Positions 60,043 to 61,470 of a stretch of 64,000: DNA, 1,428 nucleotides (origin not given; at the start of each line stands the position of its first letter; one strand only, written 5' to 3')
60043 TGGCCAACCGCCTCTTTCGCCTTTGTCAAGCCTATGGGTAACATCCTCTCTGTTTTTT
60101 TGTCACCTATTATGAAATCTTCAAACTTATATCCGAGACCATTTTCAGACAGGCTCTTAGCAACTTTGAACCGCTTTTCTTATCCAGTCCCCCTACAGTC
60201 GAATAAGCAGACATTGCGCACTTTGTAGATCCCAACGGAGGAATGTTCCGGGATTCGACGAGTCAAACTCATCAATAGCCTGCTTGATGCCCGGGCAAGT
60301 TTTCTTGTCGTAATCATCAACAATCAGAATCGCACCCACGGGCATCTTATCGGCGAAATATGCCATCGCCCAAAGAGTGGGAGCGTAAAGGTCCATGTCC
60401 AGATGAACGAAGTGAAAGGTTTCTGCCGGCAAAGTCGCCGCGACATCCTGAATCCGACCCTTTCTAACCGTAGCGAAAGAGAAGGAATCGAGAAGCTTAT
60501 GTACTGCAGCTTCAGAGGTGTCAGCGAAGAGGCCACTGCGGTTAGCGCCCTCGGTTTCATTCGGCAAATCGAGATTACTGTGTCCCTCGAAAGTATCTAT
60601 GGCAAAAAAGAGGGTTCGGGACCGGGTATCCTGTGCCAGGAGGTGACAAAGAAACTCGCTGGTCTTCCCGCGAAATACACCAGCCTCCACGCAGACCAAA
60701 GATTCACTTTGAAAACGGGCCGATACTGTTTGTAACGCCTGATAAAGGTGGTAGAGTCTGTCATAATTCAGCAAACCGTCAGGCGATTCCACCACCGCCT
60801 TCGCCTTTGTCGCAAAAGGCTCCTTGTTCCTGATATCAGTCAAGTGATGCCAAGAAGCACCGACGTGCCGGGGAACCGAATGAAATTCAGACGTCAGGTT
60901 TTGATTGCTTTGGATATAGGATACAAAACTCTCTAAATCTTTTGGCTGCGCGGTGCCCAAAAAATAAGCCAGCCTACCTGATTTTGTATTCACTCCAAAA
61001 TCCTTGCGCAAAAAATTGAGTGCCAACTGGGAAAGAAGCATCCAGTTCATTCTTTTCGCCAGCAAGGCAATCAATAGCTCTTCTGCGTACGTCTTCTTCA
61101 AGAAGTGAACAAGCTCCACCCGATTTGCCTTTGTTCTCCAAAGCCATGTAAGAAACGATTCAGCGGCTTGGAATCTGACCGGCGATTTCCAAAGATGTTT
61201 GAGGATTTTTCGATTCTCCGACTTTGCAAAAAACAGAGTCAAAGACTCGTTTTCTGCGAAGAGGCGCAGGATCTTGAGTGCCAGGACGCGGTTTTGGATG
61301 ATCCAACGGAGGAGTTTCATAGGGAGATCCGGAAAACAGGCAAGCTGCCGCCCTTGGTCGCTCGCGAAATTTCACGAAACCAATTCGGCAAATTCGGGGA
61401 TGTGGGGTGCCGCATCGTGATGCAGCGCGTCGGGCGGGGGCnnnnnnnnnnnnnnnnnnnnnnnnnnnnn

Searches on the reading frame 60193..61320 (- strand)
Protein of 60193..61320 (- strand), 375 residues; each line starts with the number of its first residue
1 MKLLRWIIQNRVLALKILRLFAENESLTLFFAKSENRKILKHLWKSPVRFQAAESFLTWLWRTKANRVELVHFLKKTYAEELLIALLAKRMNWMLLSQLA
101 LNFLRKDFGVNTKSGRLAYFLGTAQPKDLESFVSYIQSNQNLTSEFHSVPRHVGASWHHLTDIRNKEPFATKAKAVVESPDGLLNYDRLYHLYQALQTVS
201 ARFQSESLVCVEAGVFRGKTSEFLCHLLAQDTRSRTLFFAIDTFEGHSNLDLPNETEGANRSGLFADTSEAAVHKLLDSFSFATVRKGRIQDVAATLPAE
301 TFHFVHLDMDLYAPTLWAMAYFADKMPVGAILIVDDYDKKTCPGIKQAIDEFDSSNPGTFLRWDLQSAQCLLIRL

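Call 22: search_protein_families(library=pfam, proteins=[window:60193-61320:-], max_evalue=0.001)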
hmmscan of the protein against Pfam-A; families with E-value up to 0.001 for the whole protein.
window:60193-61320:- (375 aa): 2 families
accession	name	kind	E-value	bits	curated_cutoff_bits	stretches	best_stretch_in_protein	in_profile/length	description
PF05711.17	TylF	-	1e-13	51.6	23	1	187-354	74-244/264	Macrocin-O-methyltransferase (TylF)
PF13578.12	Methyltransf_24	-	1.2e-09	39.4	26.3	1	211-337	1-105/105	Methyltransferase domain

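Call 65: search_protein_families(library=ncbifam, proteins=[window:60193-61320:-], max_evalue=0.001)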
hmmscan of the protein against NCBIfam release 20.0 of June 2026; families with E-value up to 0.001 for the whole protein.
window:60193-61320:- (375 aa): 0 families
